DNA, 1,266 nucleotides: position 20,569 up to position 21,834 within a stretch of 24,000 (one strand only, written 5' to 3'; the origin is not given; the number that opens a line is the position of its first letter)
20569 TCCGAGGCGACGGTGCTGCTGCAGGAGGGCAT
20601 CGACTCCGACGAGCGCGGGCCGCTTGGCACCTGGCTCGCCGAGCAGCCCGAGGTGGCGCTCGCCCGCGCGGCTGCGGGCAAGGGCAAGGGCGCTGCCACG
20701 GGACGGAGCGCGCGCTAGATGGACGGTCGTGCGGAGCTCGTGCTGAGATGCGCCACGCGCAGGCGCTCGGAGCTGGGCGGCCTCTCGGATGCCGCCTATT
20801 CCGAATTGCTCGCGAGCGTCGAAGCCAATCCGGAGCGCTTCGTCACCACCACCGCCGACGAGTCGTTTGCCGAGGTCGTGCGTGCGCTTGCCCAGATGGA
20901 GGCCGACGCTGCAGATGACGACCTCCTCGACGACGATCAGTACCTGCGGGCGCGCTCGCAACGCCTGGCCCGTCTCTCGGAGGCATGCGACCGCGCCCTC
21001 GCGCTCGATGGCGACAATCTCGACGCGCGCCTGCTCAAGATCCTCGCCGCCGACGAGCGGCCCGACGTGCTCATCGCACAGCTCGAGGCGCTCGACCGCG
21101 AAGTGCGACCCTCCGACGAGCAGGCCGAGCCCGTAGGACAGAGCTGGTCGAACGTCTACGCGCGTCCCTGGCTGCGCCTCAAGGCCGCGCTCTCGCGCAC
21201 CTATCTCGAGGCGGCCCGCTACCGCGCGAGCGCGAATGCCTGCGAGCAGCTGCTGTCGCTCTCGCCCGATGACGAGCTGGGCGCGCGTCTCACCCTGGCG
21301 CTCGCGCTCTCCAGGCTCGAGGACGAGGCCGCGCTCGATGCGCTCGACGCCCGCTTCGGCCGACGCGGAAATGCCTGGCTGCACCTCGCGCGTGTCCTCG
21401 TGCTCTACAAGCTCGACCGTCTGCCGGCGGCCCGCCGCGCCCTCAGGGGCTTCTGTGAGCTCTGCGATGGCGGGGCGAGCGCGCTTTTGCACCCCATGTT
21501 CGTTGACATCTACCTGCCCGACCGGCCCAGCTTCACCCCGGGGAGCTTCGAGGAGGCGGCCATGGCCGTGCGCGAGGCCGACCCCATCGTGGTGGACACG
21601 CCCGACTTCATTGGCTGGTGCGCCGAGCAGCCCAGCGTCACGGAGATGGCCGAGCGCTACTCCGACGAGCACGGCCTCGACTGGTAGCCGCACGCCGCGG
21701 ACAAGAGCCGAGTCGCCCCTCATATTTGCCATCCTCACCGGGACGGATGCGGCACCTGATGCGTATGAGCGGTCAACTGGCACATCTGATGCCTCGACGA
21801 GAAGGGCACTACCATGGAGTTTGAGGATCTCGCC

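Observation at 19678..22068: Orphan Nif11-like double-glycine precursor peptide directly behind two uncharacterised tandem paralogs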

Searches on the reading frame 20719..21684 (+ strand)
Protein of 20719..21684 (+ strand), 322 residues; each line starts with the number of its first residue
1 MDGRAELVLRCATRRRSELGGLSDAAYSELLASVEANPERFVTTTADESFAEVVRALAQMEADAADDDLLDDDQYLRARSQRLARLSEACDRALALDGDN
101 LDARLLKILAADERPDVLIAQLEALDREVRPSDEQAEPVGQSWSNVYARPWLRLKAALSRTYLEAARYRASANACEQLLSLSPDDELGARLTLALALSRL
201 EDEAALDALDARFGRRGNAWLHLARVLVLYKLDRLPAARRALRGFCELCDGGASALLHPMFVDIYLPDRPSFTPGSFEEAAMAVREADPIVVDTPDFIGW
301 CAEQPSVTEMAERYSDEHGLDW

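Call 3: search_protein_families(library=ncbifam, proteins=[window:20719-21684:+], max_evalue=10)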
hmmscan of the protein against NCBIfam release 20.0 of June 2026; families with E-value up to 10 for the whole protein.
window:20719-21684:+ (322 aa): 1 family
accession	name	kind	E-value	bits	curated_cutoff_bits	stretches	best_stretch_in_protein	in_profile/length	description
NF052415.1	T3SS_chap_SctY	equivalog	0.026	15.1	70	1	158-247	12-105/106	type III secretion apparatus assembly chaperone SctY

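Call 4: search_protein_families(library=pfam, proteins=[window:20719-21684:+], max_evalue=10)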
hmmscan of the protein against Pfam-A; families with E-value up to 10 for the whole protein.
window:20719-21684:+ (322 aa): 2 families
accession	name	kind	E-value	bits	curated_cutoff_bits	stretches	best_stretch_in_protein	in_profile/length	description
PF07719.23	TPR_2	-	0.11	13.2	27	1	157-185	6-34/34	Tetratricopeptide repeat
PF13181.12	TPR_8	-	0.33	11.7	25.7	1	156-185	5-34/34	Tetratricopeptide repeat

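Call 14: find_homologous_proteins(query=window:20719-21684:+, max_evalue=0.001)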
Query window:20719-21684:+ (322 aa): 295 proteins with E <= 0.001 among 8000 candidates; the best 120 are listed.
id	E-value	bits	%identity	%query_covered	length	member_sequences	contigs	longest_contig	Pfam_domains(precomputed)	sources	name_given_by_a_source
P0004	1.1e-201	687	99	100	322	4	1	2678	-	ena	-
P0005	1.4e-155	535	75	100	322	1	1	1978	-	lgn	-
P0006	1.0e-110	388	57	100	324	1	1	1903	-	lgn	-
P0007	4.6e-107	376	58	100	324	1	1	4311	-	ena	-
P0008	4.9e-107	376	57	100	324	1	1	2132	-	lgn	-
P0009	6.6e-107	375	58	98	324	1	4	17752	-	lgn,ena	-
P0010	9.4e-105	368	57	100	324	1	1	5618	-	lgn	-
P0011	1.9e-102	361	53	100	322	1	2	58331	-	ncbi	-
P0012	2.7e-99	350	54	100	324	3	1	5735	-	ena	-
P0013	4.7e-99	350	55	100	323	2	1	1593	-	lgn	-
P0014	1.5e-98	348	54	100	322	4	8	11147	-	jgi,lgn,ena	-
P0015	3.0e-98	347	53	100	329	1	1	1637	-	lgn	-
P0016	4.5e-98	346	61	57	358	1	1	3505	-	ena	-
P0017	1.0e-97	345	54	100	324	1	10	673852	-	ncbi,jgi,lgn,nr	ncbi:MAG: hypothetical protein LKI25_06660 [Atopobiaceae bacterium]|jgi:hypothetical protein|nr:hypo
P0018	2.5e-97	344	55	100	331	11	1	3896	-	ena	-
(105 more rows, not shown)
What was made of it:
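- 20719..21687 (+): Paralog B, a 322-aa TPR-like solenoid, translationally abutted to A (TAG then ATG). It is not part of the peptide system. 295+ homologs (call 14).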

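Call 17: find_related_loci(query=A1, collection=genome_contigs, flank=6000)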
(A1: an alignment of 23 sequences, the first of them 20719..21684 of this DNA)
Query A1 (322 aa) in genome_contigs; peptide patterns used: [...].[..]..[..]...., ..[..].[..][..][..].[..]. (x = any residue, [..] = any of these).
175 stretches matched a pattern; 143 encode a relative of the query (tblastn E <= 1e-3); the best 80 are kept; 80 distinct loci.
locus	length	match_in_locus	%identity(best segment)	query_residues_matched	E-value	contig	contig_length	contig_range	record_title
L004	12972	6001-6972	49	1-322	6e-100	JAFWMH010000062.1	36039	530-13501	MAG: Atopobiaceae bacterium isolate RGIG5869 Sheep_Jejunum-2__c272663, whole genome shotgun sequence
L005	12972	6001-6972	48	1-322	3e-96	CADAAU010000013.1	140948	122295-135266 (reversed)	MAG: uncultured Coriobacteriaceae bacterium isolate RUG13125 genome assembly, contig: RUG13125_asm_13, whole genome shot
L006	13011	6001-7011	51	1-322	4e-96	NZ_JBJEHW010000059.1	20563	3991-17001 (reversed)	MAG: Parafannyhessea sp. isolate PUUB40_bin.026 NODE_2048_length_20563_cov_7.629803, whole genome shotgun sequence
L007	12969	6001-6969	50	1-322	4e-95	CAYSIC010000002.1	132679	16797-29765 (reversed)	MAG TPA_asm: uncultured Atopobium sp. isolate SRP192927_co8_257 genome assembly, contig: NODE_63_length_132679_cov_6.228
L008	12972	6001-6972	51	1-322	2e-94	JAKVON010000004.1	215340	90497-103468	MAG: Atopobiaceae bacterium isolate UW_MP_ATO4_1 Ga0455828_0054, whole genome shotgun sequence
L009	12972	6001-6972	49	1-322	1e-93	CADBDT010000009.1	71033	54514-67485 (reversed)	MAG: uncultured Coriobacteriaceae bacterium isolate RUG13877 genome assembly, contig: RUG13877_asm_9, whole genome shotg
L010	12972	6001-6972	49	1-322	1e-93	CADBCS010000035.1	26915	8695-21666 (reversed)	MAG: uncultured Coriobacteriaceae bacterium isolate RUG13846 genome assembly, contig: RUG13846_asm_35, whole genome shot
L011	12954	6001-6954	55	6-322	2e-93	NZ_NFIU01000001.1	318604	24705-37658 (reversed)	Olsenella sp. An290 An290_contig_1, whole genome shotgun sequence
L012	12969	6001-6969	50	6-322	3e-92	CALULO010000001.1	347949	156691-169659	MAG: uncultured Atopobiaceae bacterium isolate BRZ_HB__bin53 genome assembly, contig: BRZ_HB__NODE_27_length_347949_cov_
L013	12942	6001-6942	51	6-322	6e-92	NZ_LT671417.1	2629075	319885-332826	Thermophilibacter provencensis strain Marseille-P2912T, whole genome shotgun sequence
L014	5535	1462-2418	50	1-322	3e-92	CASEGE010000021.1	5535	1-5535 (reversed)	uncultured Olsenella sp. isolate SI.B29.metabat-bins.74 genome assembly, contig: SI.B29.metabat-bins.74.fa_k141_36593, w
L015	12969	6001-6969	49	1-322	1e-91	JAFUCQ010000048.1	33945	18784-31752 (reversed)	MAG: Atopobiaceae bacterium isolate RGIG4373 Roe_deer_Jejunum.Co__c186058, whole genome shotgun sequence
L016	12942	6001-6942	50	6-322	1e-91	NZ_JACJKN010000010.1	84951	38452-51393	Olsenella uli strain An733 An733_contig-115_9, whole genome shotgun sequence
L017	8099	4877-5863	50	1-322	3e-91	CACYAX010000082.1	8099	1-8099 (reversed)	MAG: uncultured Coriobacteriaceae bacterium isolate RUG11770 genome assembly, contig: RUG11770_asm_82, whole genome shot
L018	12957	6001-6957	52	6-322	2e-91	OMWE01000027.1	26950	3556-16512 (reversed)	uncultured actinobacterium isolate RUG025 genome assembly, contig: scaffold_1923, whole genome shotgun sequence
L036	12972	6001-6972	48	1-322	1e-88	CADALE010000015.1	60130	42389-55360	MAG: uncultured Coriobacteriaceae bacterium isolate RUG13402 genome assembly, contig: RUG13402_asm_15, whole genome shot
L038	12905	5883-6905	45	6-322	1e-88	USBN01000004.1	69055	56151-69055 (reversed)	uncultured Coriobacteriaceae bacterium isolate UMGS1564 genome assembly, contig: NODE_164_length_69055_cov_5.918145, who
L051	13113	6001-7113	43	1-322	2e-86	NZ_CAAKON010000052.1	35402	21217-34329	Olsenella uli isolate Olsenella_uli_MC2, whole genome shotgun sequence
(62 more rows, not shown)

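Call 20: find_encoding_contigs(protein=P0005, flank=10000, max_places=3)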
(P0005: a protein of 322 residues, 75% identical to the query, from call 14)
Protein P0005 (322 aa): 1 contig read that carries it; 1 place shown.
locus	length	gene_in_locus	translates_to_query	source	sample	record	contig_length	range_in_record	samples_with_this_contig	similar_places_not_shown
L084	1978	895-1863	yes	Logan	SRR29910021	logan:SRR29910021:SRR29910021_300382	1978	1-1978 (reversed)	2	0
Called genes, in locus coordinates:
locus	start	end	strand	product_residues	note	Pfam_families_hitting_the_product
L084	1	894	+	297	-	?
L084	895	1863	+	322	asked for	-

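Call 23: find_encoding_contigs(protein=P0009, flank=8000, max_places=3)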
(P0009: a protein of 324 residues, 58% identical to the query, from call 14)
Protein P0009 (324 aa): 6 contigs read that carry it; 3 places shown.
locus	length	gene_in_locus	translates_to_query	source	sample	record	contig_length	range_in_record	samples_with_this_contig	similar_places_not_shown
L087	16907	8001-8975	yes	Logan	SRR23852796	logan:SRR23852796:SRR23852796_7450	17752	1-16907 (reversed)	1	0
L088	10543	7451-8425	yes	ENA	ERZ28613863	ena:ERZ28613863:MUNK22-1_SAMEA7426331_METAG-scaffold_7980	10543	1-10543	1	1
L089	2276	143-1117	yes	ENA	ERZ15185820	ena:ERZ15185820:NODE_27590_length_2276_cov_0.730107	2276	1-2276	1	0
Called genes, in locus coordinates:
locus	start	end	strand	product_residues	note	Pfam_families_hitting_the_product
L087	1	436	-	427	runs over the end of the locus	?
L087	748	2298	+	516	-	PF08245:Mur_ligase_M, PF02875:Mur_ligase_C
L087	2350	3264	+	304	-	PF00702:Hydrolase (faint), PF08282:Hydrolase_3 (faint)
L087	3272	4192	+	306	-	PF00702:Hydrolase (faint), PF08282:Hydrolase_3 (weak)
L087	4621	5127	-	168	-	PF01613:Flavin_Reduct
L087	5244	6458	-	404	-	PF00465:Fe-ADH, PF13685:Fe-ADH_2, PF25137:ADH_Fe_C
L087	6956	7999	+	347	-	-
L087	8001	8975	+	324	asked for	-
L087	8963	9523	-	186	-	PF02632:BioY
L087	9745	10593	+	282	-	PF00456:Transketolase_N, PF00676:E1_dh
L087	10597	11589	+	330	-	PF02779:Transket_pyr, PF02780:Transketolase_C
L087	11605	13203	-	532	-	PF03976:PPK2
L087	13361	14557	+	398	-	PF00155:Aminotran_1_2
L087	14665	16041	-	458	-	PF07690:MFS_1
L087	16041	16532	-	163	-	PF01047:MarR (weak), PF12802:MarR_2, PF13463:HTH_27 (weak)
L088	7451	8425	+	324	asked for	-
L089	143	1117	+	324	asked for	-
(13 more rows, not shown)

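Call 41: predict_structure(alignment_id=A1)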
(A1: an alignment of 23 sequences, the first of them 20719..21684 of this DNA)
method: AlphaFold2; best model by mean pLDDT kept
length: 322 residues; sequences in the alignment: 23
mean_pLDDT: 92.1   pTM: 0.89
mean pLDDT of the five models: 92.1, 92.0, 91.4, 85.3, 81.0
residues with pLDDT >= 90: 265; 70-90: 42; 50-70: 14; < 50: 1
segments of 3 or more residues with pLDDT < 50: none
pLDDT, mean of each block of 10 residues (from residue 1): 93 93 92 96 96 95 85 91 96 97 97 95 94 58 89 95 96 96 93 98 97 91 98 98 96 88 75 90 93 94 95 91 69
secondary structure, 60 per line:
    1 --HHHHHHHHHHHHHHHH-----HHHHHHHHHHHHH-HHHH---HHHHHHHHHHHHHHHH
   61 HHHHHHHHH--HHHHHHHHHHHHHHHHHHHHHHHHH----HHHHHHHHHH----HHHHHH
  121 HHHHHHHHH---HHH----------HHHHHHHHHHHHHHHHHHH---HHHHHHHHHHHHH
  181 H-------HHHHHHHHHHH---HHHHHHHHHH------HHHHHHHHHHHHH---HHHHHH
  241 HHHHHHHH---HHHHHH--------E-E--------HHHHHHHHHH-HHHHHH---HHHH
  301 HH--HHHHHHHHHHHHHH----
elements in order: H3-18 H24-36 H38-41 H45-69 H72-96 H101-110 H115-129 H146-164 H168-181 H189-199 H203-212 H219-231 H235-248 H252-257 H277-286 H288-293 H297-302 H305-318
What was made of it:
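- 20719..21687 (+): AF2 pLDDT 92 (call 41).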

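Call 45: fold_search(model_id=the predicted structure, library=pdb)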
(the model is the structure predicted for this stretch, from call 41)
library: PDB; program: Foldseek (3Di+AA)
matches with E <= 10: 628; with E <= 0.001: 0
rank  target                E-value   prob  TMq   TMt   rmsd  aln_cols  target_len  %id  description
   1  8sxf_C                3.1e-02  0.95  0.29  0.20  15.8       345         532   18  The C-terminal protease CtpA-LbcA complex of pseudomonas aeruginosa with the TPR at the high position (released 2024-03-06)
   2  2c0l_A                4.2e-02  0.98  0.33  0.35  12.6       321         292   14  TPR DOMAIN OF HUMAN PEX5P IN COMPLEX WITH HUMAN MSCP2 (released 2006-11-15)
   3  5l9u_Y                5.0e-02  0.91  0.28  0.24  14.8       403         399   12  Model of human Anaphase-promoting complex/Cyclosome (APC/C-CDH1) with a cross linked Ubiquitin variant-substrate-UBE2C (released 2016-09-14)
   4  6q6g_Y                6.8e-02  0.99  0.40  0.28  12.3       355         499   12  Cryo-EM structure of the APC/C-Cdc20-Cdk2-cyclinA2-Cks2 complex, the D1 box class (released 2019-09-11)
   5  1w3b_B                6.8e-02  0.98  0.31  0.29  11.1       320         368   15  The superhelical TPR domain of O-linked GlcNAc transferase reveals structural similarities to importin alpha. (released 2004-09-09)
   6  5l9u_X                6.8e-02  0.91  0.30  0.27  14.0       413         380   12  Model of human Anaphase-promoting complex/Cyclosome (APC/C-CDH1) with a cross linked Ubiquitin variant-substrate-UBE2C (released 2016-09-14)
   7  9hvq_Q                6.8e-02  0.85  0.27  0.14  14.3       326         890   12  Structure of the transcribing Pol II-DSIF-PAF-SPT6-RECQL5 complex (released 2025-07-16)
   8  5l9t_X                7.0e-02  0.90  0.30  0.25  15.0       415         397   13  Model of human Anaphase-promoting complex/Cyclosome (APC/C-CDH1) with E2 UBE2S poised for polyubiquitination where UBE (released 2016-10-26)
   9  8tar_Z                7.0e-02  0.85  0.28  0.19  15.9       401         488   13  APC/C-CDH1-UBE2C-Ubiquitin-CyclinB-NTD (released 2023-09-27)
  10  4ui9_Y                7.7e-02  0.96  0.34  0.24  13.9       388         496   14  Atomic structure of the human Anaphase-Promoting Complex (released 2015-06-17)
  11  5g04_X                8.0e-02  0.99  0.40  0.29  10.2       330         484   13  Structure of the human APC-Cdc20-Hsl1 complex (released 2016-05-25)
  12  5dbk_A                8.4e-02  0.96  0.37  0.35  11.4       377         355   10  apo form of the quorum sensor NprR from B. thuringiensis (released 2016-07-13)
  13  5g04_Y                8.7e-02  0.94  0.33  0.24  14.0       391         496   14  Structure of the human APC-Cdc20-Hsl1 complex (released 2016-05-25)
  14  7xn7_q                9.5e-02  0.99  0.44  0.17  17.7       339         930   13  RNA polymerase II elongation complex containing Spt4/5, Elf1, Spt6, Spn1 and Paf1C (released 2022-09-07)
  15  6eou                  9.9e-02  0.92  0.29  0.27  14.3       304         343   15  O-GlcNAc transferase TPR domain with the intellectual disability associated mutation L254F (released 2018-05-09)
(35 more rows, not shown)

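Call 71: search_protein_families(library=pfam, proteins=[L036:2587-4890:+, L051:511-2163:-, L006:8556-11402:-, L013:7616-8875:-, L051:10587-12659:-, L011:7248-9590:+, L051:2658-4655:-, L014:4410-5120:-, L005:7802-8716:-, L038:8554-8865:+], max_evalue=0.00001)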
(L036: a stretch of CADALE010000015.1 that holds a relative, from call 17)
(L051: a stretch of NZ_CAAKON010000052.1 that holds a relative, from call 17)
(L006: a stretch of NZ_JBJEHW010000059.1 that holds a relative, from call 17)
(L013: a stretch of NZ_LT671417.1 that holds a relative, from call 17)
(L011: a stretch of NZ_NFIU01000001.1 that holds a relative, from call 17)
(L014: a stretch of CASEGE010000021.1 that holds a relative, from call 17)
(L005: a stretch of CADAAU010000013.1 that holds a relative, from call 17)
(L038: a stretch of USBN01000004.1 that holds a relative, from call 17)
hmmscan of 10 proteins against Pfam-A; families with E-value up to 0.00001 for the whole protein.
L036:2587-4890:+ (768 aa): 2 families
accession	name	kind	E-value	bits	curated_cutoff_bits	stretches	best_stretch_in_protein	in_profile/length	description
PF08245.18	Mur_ligase_M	-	2.2e-33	116.3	24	1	383-588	2-200/200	Mur ligase middle domain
PF02875.26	Mur_ligase_C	-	1.5e-21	78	28.4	1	609-738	1-125/127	Mur ligase, glutamate ligase domain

L051:511-2163:- (551 aa): 3 families
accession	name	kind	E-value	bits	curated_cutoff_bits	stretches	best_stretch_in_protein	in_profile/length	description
PF00465.25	Fe-ADH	-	9.4e-45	152.6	31.3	1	154-322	1-168/168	Iron-containing alcohol dehydrogenase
PF25137.1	ADH_Fe_C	-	1.8e-42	145.7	27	1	334-541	2-191/194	Fe-containing alcohol dehydrogenase family, C-terminal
PF13685.12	Fe-ADH_2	-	2.4e-08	34.6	28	1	168-248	15-92/149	Iron-containing alcohol dehydrogenase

L006:8556-11402:- (949 aa): 6 families
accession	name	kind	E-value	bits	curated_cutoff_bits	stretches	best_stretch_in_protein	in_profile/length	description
PF00456.26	Transketolase_N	-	4.9e-30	105.1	22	1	371-608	22-272/334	Transketolase, thiamine diphosphate binding domain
PF07702.18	UTRA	-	2.5e-25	89.4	23.8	1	172-303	3-134/141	UTRA domain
PF02779.29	Transket_pyr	-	7.2e-21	75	27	1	675-795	46-167/174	Transketolase, pyrimidine binding domain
PF00392.27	GntR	-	7.9e-18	64.3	27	1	88-148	4-64/64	Bacterial regulatory proteins, gntR family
PF02780.25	Transketolase_C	-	2.2e-17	63.6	25.9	1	825-938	10-124/124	Transketolase, C-terminal domain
PF09364.15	XFP_N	-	8.3e-06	25.3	23.7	0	459-561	138-240/364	XFP N-terminal domain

L013:7616-8875:- (420 aa): 1 family
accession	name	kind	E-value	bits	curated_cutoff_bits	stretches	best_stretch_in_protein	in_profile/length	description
PF02541.22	Ppx-GppA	-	3.8e-37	128.7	27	1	96-384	2-271/285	Ppx/GppA phosphatase family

L051:10587-12659:- (691 aa): 3 families
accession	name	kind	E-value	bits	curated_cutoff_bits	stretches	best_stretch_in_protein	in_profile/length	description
PF03819.22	MazG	-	6.6e-32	110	22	1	416-489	1-74/74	MazG nucleotide pyrophosphohydrolase domain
PF13472.12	Lipase_GDSL_2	-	7.9e-26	92.1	32.9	1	184-348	1-178/178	GDSL-like Lipase/Acylhydrolase family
PF00657.28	Lipase_GDSL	-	2.6e-11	44.5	23.6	1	182-352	1-207/208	GDSL-like Lipase/Acylhydrolase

L011:7248-9590:+ (781 aa): 0 families

L051:2658-4655:- (666 aa): 1 family
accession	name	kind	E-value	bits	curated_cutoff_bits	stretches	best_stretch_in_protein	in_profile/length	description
PF02554.20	CstA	-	8.5e-138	460.9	27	2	51-419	1-365/560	Carbon starvation protein CstA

L014:4410-5120:- (237 aa): 0 families

L005:7802-8716:- (305 aa): 1 family
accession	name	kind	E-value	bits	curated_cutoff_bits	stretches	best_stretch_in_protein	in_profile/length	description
PF00528.27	BPD_transp_1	-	1.6e-19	70.7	26.4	1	112-291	2-181/184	Binding-protein-dependent transport system inner membrane component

L038:8554-8865:+ (104 aa): 0 families

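Call 87: search_solved_structures(query=A1, max_evalue=1)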
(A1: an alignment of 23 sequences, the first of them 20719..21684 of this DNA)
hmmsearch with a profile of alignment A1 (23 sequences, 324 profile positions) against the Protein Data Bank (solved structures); distinct sequences matched with E-value up to 1: 2.
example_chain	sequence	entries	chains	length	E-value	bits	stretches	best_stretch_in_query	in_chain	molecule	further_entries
8kac_A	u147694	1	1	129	0.087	15.1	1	44-130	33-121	De novo design protein -NX1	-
9rhz_A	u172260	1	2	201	0.3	13.4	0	176-212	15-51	ALPHAREP bE5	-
